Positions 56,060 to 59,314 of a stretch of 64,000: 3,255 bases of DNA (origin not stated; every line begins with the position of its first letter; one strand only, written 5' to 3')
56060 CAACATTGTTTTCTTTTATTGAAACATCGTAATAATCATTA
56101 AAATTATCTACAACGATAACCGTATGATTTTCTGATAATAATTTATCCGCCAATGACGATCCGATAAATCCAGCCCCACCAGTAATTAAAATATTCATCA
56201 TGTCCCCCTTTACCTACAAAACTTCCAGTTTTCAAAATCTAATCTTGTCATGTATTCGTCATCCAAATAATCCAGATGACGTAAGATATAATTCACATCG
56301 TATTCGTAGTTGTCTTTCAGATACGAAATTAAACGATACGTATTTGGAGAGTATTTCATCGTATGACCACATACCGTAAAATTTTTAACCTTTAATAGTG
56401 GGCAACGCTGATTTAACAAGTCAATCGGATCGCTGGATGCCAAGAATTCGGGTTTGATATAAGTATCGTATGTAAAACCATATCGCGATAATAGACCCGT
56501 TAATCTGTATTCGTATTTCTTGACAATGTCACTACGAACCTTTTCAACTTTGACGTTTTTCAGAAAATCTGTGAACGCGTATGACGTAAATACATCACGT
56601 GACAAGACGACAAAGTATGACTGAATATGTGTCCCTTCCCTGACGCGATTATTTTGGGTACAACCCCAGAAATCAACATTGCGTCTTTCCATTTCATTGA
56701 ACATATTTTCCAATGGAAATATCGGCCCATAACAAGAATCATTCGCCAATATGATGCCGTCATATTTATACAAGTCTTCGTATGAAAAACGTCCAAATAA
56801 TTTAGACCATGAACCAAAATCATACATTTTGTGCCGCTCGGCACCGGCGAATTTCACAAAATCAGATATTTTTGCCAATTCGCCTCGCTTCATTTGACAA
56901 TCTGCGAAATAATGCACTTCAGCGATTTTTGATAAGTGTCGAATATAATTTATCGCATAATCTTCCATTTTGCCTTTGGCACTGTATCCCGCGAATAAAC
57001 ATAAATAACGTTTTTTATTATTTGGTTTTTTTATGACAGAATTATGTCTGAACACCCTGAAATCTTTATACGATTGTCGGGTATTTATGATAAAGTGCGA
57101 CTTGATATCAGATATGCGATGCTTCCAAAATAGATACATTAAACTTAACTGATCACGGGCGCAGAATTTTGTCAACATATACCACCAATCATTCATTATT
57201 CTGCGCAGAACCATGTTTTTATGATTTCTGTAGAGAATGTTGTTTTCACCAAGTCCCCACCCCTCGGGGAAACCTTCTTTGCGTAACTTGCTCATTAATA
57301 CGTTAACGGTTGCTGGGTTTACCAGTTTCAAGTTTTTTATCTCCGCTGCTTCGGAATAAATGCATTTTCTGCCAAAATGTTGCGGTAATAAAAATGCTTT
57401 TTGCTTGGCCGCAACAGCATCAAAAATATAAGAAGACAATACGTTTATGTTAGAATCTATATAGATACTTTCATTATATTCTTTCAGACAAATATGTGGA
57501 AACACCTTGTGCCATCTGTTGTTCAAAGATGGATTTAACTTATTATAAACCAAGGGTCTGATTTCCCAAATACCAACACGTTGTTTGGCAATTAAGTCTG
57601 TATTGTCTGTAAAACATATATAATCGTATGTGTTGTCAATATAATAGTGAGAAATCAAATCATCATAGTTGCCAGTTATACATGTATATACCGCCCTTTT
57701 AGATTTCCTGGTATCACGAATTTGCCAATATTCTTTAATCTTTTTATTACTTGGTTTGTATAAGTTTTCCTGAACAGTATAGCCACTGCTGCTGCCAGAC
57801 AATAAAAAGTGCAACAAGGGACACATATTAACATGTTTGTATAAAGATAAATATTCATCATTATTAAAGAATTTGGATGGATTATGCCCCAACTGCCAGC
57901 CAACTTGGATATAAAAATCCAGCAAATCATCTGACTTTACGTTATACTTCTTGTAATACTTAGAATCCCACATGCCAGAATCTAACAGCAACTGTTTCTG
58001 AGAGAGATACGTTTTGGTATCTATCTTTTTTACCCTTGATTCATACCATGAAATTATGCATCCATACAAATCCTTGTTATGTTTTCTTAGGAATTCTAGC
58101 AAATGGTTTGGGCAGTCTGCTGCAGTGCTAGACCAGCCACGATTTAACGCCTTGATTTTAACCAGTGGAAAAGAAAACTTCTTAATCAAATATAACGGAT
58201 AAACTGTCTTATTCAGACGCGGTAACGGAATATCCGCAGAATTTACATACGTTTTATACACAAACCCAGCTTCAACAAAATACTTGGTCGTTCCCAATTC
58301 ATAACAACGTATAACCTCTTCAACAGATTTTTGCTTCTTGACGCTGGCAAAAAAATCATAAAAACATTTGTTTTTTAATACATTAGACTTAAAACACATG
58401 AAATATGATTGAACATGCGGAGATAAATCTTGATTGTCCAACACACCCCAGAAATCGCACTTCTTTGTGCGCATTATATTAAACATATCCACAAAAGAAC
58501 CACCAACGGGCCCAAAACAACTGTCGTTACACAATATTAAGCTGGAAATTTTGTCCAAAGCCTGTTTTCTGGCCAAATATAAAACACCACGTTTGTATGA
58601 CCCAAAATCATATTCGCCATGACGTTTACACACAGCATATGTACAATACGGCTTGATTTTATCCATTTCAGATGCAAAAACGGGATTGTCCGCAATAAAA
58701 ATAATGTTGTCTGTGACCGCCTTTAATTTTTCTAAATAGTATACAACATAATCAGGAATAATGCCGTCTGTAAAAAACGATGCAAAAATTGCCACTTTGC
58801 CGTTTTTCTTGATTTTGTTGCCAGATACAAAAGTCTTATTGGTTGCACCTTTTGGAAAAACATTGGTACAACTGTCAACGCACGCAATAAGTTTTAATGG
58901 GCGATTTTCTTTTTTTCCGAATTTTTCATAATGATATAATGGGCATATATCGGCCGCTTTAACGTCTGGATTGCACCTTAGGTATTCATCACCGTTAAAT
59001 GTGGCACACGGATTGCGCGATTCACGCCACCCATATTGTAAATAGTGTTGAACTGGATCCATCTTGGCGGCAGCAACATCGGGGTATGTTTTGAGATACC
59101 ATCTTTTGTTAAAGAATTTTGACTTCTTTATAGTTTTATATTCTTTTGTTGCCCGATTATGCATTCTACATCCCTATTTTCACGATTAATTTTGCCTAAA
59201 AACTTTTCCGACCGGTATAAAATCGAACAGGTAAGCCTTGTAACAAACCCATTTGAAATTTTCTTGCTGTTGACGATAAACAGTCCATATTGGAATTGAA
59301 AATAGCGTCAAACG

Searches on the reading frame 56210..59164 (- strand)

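Call 93: search_protein_families(library=pfam, proteins=[window:56210-59164:-], max_evalue=0.001)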
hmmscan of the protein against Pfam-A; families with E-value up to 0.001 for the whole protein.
window:56210-59164:- (984 aa): 2 families
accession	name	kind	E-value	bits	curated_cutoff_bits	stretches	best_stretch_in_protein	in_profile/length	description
PF05045.17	RgpF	-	1.8e-68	231.9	25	2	776-967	27-238/503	Rhamnan synthesis protein F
PF04765.19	TOD1_MUCI70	-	1.5e-07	31.4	21.4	1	518-694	114-300/314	TOD1/MUCI70, glycosyltransferase-like domain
